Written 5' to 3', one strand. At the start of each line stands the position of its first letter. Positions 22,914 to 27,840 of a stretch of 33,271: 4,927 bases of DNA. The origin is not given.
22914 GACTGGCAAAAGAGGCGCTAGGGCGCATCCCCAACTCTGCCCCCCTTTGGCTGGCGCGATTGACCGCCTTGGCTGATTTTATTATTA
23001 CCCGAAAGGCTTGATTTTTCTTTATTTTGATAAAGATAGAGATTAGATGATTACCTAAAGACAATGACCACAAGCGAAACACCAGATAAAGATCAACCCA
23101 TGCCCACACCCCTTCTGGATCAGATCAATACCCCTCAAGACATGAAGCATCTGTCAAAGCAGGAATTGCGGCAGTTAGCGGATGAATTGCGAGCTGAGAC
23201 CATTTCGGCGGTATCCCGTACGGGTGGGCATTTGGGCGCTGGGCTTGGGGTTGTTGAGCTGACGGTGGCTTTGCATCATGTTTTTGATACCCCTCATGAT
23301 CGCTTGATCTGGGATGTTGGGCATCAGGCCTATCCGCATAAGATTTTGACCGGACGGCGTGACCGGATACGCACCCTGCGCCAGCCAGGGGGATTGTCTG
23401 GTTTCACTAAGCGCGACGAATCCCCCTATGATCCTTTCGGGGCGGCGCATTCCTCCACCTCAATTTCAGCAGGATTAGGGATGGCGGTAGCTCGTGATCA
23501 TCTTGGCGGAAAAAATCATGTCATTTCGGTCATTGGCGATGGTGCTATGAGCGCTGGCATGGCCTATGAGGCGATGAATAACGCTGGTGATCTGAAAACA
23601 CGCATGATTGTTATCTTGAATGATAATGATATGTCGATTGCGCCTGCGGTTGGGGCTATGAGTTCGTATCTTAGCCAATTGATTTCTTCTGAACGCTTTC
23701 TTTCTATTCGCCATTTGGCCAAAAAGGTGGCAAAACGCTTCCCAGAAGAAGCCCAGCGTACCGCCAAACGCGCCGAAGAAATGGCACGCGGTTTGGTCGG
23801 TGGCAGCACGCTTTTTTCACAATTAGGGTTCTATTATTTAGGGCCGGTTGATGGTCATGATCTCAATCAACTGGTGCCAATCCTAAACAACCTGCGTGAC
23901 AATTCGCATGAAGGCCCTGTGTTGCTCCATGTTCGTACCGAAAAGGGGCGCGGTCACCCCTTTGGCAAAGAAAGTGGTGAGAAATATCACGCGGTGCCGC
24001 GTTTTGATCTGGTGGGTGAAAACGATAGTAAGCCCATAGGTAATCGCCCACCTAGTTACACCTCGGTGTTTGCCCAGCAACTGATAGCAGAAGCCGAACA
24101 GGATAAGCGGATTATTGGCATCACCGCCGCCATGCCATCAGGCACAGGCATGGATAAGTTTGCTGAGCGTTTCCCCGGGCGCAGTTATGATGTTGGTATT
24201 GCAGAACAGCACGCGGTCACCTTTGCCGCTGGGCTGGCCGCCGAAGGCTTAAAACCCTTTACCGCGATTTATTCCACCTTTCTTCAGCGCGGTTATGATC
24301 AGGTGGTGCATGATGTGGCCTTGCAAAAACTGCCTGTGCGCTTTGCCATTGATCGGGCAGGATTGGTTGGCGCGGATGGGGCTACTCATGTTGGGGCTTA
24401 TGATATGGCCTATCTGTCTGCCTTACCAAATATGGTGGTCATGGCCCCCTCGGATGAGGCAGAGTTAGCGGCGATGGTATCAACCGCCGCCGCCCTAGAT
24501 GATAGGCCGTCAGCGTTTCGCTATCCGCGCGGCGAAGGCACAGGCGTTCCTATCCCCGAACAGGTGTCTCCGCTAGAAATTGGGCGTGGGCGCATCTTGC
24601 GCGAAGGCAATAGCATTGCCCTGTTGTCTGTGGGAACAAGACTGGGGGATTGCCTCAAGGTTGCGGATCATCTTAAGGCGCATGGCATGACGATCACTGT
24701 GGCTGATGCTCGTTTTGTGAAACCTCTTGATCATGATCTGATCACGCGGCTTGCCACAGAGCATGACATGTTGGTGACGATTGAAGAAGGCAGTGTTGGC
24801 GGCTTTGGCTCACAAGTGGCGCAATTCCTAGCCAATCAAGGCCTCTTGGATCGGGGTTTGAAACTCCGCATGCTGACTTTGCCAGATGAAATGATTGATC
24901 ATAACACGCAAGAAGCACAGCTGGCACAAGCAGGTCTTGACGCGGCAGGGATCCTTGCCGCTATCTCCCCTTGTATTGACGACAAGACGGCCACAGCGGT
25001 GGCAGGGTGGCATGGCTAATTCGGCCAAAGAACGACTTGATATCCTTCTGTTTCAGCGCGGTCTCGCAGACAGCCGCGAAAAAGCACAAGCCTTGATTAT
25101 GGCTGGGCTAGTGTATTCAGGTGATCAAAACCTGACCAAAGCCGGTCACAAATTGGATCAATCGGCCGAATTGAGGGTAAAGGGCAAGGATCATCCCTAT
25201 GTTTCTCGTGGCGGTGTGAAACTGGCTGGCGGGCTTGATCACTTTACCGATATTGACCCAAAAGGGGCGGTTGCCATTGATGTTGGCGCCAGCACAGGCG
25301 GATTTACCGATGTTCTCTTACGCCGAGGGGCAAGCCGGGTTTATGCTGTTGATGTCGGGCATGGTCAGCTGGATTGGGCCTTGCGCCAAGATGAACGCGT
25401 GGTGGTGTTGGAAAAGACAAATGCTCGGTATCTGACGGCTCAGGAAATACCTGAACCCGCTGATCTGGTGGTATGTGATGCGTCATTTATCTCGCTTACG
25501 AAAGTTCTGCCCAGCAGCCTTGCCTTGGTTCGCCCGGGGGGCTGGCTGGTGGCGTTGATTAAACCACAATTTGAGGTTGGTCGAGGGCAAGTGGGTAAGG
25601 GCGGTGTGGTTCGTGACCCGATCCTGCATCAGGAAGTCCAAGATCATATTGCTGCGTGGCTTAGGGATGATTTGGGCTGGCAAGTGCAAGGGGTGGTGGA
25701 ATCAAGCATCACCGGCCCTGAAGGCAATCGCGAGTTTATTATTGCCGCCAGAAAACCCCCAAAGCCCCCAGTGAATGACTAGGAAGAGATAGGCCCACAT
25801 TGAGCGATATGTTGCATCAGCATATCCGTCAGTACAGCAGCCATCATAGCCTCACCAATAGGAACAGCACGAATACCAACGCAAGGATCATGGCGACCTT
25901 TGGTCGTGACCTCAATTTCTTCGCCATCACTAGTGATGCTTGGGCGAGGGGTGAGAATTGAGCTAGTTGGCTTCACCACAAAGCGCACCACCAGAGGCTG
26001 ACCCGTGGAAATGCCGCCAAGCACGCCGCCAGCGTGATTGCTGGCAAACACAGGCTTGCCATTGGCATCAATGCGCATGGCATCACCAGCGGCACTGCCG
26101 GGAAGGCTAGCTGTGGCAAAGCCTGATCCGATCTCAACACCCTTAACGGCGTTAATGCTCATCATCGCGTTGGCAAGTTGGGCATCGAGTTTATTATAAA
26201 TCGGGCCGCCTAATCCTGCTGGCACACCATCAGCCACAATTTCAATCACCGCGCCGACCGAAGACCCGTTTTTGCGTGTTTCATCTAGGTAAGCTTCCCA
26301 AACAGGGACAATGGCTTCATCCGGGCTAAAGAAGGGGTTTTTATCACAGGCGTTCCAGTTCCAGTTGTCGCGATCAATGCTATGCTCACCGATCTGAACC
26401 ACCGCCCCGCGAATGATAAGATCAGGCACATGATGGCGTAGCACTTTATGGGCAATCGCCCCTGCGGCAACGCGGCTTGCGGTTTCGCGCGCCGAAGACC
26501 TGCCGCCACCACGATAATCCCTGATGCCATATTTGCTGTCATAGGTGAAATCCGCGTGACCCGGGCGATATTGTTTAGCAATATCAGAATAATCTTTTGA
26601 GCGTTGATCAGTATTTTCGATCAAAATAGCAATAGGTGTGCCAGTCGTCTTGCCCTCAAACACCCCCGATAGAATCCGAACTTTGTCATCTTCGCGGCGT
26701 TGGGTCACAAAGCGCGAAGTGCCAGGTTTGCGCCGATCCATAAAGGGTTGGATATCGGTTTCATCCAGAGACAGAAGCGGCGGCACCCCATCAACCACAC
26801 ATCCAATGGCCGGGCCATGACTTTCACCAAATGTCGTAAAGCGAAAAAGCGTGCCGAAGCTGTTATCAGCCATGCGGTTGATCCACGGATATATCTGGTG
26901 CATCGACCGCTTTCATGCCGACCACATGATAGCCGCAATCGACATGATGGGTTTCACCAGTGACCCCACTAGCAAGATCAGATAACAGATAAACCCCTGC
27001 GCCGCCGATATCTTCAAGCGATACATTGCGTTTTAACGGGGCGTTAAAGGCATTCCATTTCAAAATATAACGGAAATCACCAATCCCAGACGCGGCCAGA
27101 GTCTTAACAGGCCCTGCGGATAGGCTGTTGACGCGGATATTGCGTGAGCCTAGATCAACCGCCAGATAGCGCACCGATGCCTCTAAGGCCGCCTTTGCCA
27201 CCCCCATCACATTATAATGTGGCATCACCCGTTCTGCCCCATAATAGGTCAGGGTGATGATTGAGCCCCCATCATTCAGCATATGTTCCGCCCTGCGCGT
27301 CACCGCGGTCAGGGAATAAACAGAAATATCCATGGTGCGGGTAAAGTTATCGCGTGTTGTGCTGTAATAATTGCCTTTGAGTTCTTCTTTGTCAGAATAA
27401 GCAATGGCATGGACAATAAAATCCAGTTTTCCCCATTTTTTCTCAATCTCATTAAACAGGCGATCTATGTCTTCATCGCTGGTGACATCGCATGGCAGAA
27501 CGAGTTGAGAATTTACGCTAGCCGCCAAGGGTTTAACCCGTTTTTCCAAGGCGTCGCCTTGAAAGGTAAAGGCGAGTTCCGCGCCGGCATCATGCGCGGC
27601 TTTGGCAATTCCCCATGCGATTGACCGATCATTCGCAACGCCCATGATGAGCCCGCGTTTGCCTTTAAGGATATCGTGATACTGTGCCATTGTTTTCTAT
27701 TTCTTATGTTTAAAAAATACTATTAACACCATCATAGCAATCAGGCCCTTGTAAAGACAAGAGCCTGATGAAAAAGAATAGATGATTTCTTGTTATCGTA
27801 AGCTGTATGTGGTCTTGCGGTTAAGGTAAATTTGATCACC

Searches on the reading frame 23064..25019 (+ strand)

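Call 84: search_protein_families(library=pfam, proteins=[window:23064-25019:+], max_evalue=0.00001)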
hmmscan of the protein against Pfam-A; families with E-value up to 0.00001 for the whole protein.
window:23064-25019:+ (651 aa): 3 families
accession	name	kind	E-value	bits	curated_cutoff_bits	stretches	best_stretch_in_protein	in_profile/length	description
PF13292.11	DXP_synthase_N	-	2.3e-119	398.1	21.2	1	18-292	1-274/274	1-deoxy-D-xylulose-5-phosphate synthase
PF02779.29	Transket_pyr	-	2.8e-46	157.8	27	1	330-491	3-171/174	Transketolase, pyrimidine binding domain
PF02780.25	Transketolase_C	-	4.4e-29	101.4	25.9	1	507-630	1-124/124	Transketolase, C-terminal domain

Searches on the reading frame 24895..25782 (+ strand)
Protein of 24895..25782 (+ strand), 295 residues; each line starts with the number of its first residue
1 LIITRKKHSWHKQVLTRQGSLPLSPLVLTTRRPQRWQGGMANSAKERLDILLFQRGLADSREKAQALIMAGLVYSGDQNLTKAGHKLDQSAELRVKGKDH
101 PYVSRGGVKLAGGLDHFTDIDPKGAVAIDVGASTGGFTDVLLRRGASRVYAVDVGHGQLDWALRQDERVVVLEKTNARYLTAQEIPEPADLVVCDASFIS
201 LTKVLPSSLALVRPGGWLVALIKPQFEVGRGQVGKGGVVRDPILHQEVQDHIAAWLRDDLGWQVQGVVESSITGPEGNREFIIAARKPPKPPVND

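Call 84: search_protein_families(library=pfam, proteins=[window:24895-25782:+], max_evalue=0.00001)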
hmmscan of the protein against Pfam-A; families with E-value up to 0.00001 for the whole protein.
window:24895-25782:+ (295 aa): 3 families
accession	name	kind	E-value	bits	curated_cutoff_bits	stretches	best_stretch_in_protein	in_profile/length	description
PF01728.25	FtsJ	-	2e-49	168.4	24.1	1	102-286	1-180/181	FtsJ-like methyltransferase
PF01479.30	S4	-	5.8e-08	32.8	22.8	1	46-91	1-46/48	S4 domain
PF08241.18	Methyltransf_11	-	9.2e-06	26.6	21.2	0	128-219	1-94/95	Methyltransferase domain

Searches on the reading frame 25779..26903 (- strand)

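Call 84: search_protein_families(library=pfam, proteins=[window:25779-26903:-], max_evalue=0.00001)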
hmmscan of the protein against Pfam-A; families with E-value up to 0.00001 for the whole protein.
window:25779-26903:- (374 aa): 1 family
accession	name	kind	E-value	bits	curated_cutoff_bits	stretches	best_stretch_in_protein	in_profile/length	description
PF01264.26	Chorismate_synt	-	5e-134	446.6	27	1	20-363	1-327/327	Chorismate synthase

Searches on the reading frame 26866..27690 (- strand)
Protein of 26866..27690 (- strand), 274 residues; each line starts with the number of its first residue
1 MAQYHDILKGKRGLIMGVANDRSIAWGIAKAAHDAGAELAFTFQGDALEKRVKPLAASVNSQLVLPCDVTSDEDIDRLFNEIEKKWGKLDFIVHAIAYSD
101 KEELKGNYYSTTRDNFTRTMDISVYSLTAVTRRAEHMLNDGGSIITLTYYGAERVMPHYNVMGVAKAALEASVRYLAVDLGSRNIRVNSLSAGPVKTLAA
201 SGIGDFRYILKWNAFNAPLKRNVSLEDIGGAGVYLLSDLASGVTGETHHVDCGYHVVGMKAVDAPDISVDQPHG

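Call 84: search_protein_families(library=pfam, proteins=[window:26866-27690:-], max_evalue=0.00001)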
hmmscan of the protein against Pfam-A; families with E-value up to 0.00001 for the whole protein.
window:26866-27690:- (274 aa): 2 families
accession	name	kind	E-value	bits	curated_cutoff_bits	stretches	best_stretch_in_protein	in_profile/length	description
PF13561.12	adh_short_C2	-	2.2e-92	309.4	27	1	17-255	1-236/236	Enoyl-(Acyl carrier protein) reductase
PF00106.31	adh_short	-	5e-21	75.5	26.6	1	21-199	9-186/195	short chain dehydrogenase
